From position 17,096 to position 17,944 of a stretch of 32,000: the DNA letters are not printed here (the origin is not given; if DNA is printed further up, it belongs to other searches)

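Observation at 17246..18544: Two-gene module in the rexAB-equivalent slot: signal-peptide protein plus truncated ClpP-fold Ser/His protein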

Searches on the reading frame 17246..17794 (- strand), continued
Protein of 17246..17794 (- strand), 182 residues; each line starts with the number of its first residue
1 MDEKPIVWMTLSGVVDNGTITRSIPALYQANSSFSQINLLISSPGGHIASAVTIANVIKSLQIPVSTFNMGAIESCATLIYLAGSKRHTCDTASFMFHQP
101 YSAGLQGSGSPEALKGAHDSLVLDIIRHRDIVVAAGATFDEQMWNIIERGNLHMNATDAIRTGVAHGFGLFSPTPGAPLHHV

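Call 56: search_protein_families(library=ncbifam, proteins=[window:17246-17794:-], max_evalue=0.1)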
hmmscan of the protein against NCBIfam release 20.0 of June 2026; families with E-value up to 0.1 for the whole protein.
window:17246-17794:- (182 aa): 11 families
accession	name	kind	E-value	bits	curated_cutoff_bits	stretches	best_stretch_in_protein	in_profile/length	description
NF009205.0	PRK12553.1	subfamily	2.2e-15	56.8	228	1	29-164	62-197/211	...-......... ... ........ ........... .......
NF001368.0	PRK00277.1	subfamily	2.6e-12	47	249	1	29-115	57-144/203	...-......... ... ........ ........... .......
NF045542.1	Clp_rel_HeadMat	equivalog_domain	3.1e-12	46.8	120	1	23-119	23-116/165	head maturation protease, ClpP-related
NF045540.1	scaf_prot_MCP1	exception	1.5e-10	40.4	475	1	29-103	25-99/652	ClpP-like prohead protease/major capsid protein fusion protein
NF011089.0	PRK14512.1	equivalog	4.4e-10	39.6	251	1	28-107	52-132/200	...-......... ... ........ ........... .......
TIGR00493.1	clpP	equivalog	2.3e-09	37.3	308.6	1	28-163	51-184/192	ATP-dependent Clp endopeptidase proteolytic subunit ClpP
NF011090.0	PRK14513.1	equivalog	6.1e-08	32.7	347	1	27-120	50-143/201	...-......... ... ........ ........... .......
NF011091.0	PRK14514.1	equivalog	1.1e-06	28.5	361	1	33-163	83-211/221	ATP-dependent Clp endopeptidase proteolytic subunit ClpP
NF009203.0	PRK12551.1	equivalog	2.2e-05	24.3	359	1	29-123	50-144/196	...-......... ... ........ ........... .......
NF009204.0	PRK12552.1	equivalog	0.0058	16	263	1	48-107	93-153/225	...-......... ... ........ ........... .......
TIGR00706.1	SppA_dom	equivalog_domain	0.019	14.6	155.45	1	29-86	27-86/208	signal peptide peptidase SppA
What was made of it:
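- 17246..17794 (-): clp182: N-terminally truncated, stand-alone ClpP paralog with no signal peptide. Ser75 is at 17570-17572, His98 at 17501-17503 and Asn151 at 17342-17344. Far below NCBIfam cut-offs for ClpP and for prohead protease (call 56).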

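Call 74: predict_structure(alignment_id=A4)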
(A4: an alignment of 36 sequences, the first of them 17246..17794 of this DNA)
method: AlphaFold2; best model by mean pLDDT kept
length: 182 residues; sequences in the alignment: 36
mean_pLDDT: 93.3   pTM: 0.89
mean pLDDT of the five models: 93.3, 93.1, 92.0, 91.7, 88.0
residues with pLDDT >= 90: 146; 70-90: 30; 50-70: 6; < 50: 0
segments of 3 or more residues with pLDDT < 50: none
pLDDT, mean of each block of 10 residues (from residue 1): 87 96 96 96 95 97 98 97 98 94 71 87 90 96 94 98 98 93 89
secondary structure, 60 per line:
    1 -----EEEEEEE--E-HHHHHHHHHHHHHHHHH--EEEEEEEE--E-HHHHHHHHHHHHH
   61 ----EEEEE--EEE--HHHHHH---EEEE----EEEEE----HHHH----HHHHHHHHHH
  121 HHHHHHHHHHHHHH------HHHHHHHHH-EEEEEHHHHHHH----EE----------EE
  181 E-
elements in order: E6-12 H17-33 E36-43 H48-60 E65-69 E72-74 H77-82 E86-89 E94-98 H103-106 H111-134 H141-149 E151-155 H156-162 E179-181
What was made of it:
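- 17246..17794 (-): AF2 model pLDDT 93.3 (call 74).
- On Canonical ClpP (MEROPS S14; TIGR00493 / PRK00277): The model begins directly with strand 6-12 (call 74).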

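Call 79: fold_search(model_id=the predicted structure, library=pdb)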
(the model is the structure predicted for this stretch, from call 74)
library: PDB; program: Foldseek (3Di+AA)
matches with E <= 10: 1863; with E <= 0.001: 1394
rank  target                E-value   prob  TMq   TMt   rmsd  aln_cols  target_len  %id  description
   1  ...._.                2.6e-14  1.00  0.89  0.89   2.1       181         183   23  The Structural Basis of ClpP1 in Pseudomonas plecoglossicida (released 2026-03-18)
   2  8xn4_H                1.0e-12  1.00  0.81  0.83   2.1       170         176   24  Cryo-EM structure of the ClpP degradation system in Streptomyces hawaiiensis (released 2024-03-27)
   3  3q7h_J                5.9e-12  1.00  0.79  0.78   2.5       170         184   21  Structure of the ClpP subunit of the ATP-dependent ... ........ from Coxiella burnetii (released 2011-01-12)
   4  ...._B                6.3e-12  1.00  0.76  0.75   3.2       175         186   20  Structure of Thermus thermophilus ClpP in complex with a tripeptide. (released 2019-09-18)
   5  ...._A                9.8e-12  1.00  0.76  0.75   3.0       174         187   21  Structure of Thermus thermophilus ClpP in complex with a tripeptide. (released 2019-09-18)
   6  6iw7_J                9.8e-12  1.00  0.75  0.70   3.3       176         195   19  structural insights into Mycobacterium tuberculosis ClpP1P2 inhibition by Cediranib: implications for developing antim (released 2020-01-01)
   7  3kth_A                1.0e-11  1.00  0.78  0.79   2.8       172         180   20  Structure of ClpP from Bacillus subtilis in orthorombic crystal form (released 2010-03-23)
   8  7eko_A                1.1e-11  1.00  0.79  0.66   5.1       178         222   19  CrClpP-S1 (released 2021-10-20)
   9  3q7h_B                1.1e-11  1.00  0.79  0.75   2.5       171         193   21  Structure of the ClpP subunit of the ATP-dependent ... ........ from Coxiella burnetii (released 2011-01-12)
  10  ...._F                1.2e-11  1.00  0.80  0.78   2.6       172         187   20  Structure of Thermus thermophilus ClpP in complex with a tripeptide. (released 2019-09-18)
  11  7m1l_A                1.3e-11  1.00  0.75  0.75   3.7       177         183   22  Crystal structure of Pseudomonas aeruginosa ClpP2 (released 2021-03-24)
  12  2fzs_D                1.3e-11  1.00  0.77  0.76   2.9       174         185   20  Crystal structure of E. coli ClpP with a Peptide Chloromethyl Ketone Covalently Bound at the Active Site (released 2006-05-23)
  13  8xon_I                1.3e-11  1.00  0.79  0.79   4.6       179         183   22  Cryo-EM structure of the ClpC1:ClpP1P2 degradation complex in Streptomyces hawaiiensis (released 2024-03-27)
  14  9if4_L                1.5e-11  1.00  0.79  0.75   3.3       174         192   18  Structure of the Mycobacterium Tuberculosis ClpC1P1P2 complex bound to the activator Bz-Leu-Leu (released 2025-08-27)
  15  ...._E                1.8e-11  1.00  0.80  0.79   2.7       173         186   20  Structure of Thermus thermophilus ClpP in complex with a tripeptide. (released 2019-09-18)
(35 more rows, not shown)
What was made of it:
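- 17246..17794 (-): Best PDB fold match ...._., TM 0.89 (call 79).
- On Canonical ClpP (MEROPS S14; TIGR00493 / PRK00277): AF2 model matches more than 1000 ClpP chains with TM 0.75-0.89 (call 79).
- On Short, N-truncated stand-alone ClpP paralogs (family defined here by A2; nearest solved relative PpClpP1): Inferred here by homology (TM 0.89, call 79).
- Closest known: PpClpP1 of Pseudomonas plecoglossicida. Same: The model superposes over 181 columns with TM 0.89 and RMSD 2.1 A, better than on any canonical ClpP (call 79).
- The model superposes end to end on PpClpP1 (TM 0.89, call 79).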

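Call 84: find_related_loci(query=A3, collection=viral_contigs, flank=5000)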
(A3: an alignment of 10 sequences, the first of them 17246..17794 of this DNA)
Query A3 (182 aa) in viral_contigs; peptide patterns used: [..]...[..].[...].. (x = any residue, [..] = any of these).
18 stretches matched a pattern; 7 encode a relative of the query (tblastn E <= 1e-3); 7 distinct loci.
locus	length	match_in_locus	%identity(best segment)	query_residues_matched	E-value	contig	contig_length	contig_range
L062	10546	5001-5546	100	1-182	2e-123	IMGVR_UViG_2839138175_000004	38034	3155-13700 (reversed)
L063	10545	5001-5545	100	1-182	2e-101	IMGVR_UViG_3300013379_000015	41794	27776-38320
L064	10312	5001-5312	26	17-121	2e-6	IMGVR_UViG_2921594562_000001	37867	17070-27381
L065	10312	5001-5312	25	17-121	4e-6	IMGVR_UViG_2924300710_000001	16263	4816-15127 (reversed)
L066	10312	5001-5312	25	17-121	7e-6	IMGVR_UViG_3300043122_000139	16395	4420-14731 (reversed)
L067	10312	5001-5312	25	17-121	6e-6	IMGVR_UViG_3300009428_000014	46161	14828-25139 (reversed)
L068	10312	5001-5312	25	17-121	6e-6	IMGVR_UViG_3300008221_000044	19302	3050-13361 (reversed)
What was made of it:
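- Tried and rejected: The viral-contig scan with that pattern found only this same prophage (call 84).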

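Call 85: list_cluster_members(proteins=[window:17246-17794:-, window:17831-18460:-, window:18615-19277:-, window:5262-6587:+, window:9033-10073:-])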
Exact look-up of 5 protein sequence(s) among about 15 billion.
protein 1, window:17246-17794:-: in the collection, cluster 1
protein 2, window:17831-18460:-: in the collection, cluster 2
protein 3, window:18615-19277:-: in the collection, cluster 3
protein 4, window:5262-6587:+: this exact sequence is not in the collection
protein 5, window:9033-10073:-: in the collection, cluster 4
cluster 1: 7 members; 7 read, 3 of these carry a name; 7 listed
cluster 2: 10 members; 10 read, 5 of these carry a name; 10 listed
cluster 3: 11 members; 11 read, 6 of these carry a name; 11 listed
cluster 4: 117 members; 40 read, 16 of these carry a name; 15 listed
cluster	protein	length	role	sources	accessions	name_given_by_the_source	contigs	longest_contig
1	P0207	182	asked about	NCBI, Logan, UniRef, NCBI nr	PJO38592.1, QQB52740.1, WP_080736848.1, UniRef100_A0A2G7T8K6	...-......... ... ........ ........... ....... [Delftia acidovorans] | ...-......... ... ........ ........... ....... n=2 Tax=Pseudomonadati TaxID=3379134 ...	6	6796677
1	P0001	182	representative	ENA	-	-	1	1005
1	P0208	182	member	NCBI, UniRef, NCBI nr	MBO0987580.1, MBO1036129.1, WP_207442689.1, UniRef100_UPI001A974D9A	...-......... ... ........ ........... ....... [Delftia sp. SD018] | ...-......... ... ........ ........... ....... n=1 Tax=unclassified Delftia TaxID=2613839 ... | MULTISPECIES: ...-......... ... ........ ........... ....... [unclassified Delftia]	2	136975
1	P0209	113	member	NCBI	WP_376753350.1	hypothetical protein [Delftia tsuruhatensis]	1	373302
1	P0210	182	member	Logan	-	-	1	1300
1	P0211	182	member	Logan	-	-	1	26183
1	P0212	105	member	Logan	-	-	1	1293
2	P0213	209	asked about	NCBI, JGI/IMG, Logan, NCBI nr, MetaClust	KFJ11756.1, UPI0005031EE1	putative lipoprotein [Delftia acidovorans] | hypothetical protein | status=active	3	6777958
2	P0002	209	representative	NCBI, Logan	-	-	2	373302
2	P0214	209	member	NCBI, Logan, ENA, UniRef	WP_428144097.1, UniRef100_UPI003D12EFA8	hypothetical protein [Delftia acidovorans] | hypothetical protein n=1 Tax=Delftia acidovorans TaxID=80866 RepID=UPI003D12EFA8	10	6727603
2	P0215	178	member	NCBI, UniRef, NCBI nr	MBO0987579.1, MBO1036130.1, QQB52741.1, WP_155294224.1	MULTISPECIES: hypothetical protein [Delftia] | hypothetical protein n=1 Tax=Delftia TaxID=80865 RepID=UPI0012D35339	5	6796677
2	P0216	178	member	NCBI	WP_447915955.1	hypothetical protein [Delftia acidovorans]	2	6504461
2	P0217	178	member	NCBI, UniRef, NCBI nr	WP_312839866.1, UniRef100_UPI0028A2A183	hypothetical protein [Delftia tsuruhatensis] | hypothetical protein n=1 Tax=Delftia tsuruhatensis TaxID=180282 RepID=UPI0028A2A183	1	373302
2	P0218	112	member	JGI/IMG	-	-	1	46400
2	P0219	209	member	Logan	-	-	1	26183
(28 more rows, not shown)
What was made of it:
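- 17246..17794 (-): WP_080736848.1 (call 85).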

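Call 86: search_solved_structures(query=A2, max_evalue=0.00001, show_alignments=2)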
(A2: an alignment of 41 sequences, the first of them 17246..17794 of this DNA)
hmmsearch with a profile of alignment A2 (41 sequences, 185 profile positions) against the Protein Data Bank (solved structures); distinct sequences matched with E-value up to 0.00001: 107 (the best 60 are shown).
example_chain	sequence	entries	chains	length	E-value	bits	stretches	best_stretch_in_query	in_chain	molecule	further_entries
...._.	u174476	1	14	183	1.5e-30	109.6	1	13-178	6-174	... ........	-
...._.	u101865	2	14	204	5.8e-23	84.9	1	15-171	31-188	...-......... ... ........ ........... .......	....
9ndj_P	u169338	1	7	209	1.4e-22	83.6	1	14-171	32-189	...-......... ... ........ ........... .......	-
7m1l_A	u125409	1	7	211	1.5e-22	83.6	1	14-171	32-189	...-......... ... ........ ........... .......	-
6l3x_A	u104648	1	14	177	4.6e-22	81.9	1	13-171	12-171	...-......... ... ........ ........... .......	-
6l40_E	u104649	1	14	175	4.9e-22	81.9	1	13-171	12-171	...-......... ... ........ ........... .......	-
4jcr_A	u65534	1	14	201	5.2e-22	81.8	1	13-172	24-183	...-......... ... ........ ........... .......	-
8qyf_A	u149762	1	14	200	5.3e-22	81.7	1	13-172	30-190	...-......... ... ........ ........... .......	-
8cj4_A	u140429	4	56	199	5.5e-22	81.7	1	13-172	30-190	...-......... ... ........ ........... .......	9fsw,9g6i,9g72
9irp_A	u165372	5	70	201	5.9e-22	81.6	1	13-171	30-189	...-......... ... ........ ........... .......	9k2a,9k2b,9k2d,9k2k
3qwd_A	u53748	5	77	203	6.1e-22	81.5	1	13-171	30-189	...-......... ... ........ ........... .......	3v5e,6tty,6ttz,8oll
4emm_V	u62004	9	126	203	6.1e-22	81.5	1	13-171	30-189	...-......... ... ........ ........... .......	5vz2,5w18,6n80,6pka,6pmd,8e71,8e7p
6dkf_B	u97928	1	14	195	6.2e-22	81.5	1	13-171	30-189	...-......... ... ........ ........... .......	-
4mxi_A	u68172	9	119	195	6.2e-22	81.5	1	13-171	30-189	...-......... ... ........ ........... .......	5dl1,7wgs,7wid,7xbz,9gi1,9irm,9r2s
9jop_H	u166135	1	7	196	6.3e-22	81.5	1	13-171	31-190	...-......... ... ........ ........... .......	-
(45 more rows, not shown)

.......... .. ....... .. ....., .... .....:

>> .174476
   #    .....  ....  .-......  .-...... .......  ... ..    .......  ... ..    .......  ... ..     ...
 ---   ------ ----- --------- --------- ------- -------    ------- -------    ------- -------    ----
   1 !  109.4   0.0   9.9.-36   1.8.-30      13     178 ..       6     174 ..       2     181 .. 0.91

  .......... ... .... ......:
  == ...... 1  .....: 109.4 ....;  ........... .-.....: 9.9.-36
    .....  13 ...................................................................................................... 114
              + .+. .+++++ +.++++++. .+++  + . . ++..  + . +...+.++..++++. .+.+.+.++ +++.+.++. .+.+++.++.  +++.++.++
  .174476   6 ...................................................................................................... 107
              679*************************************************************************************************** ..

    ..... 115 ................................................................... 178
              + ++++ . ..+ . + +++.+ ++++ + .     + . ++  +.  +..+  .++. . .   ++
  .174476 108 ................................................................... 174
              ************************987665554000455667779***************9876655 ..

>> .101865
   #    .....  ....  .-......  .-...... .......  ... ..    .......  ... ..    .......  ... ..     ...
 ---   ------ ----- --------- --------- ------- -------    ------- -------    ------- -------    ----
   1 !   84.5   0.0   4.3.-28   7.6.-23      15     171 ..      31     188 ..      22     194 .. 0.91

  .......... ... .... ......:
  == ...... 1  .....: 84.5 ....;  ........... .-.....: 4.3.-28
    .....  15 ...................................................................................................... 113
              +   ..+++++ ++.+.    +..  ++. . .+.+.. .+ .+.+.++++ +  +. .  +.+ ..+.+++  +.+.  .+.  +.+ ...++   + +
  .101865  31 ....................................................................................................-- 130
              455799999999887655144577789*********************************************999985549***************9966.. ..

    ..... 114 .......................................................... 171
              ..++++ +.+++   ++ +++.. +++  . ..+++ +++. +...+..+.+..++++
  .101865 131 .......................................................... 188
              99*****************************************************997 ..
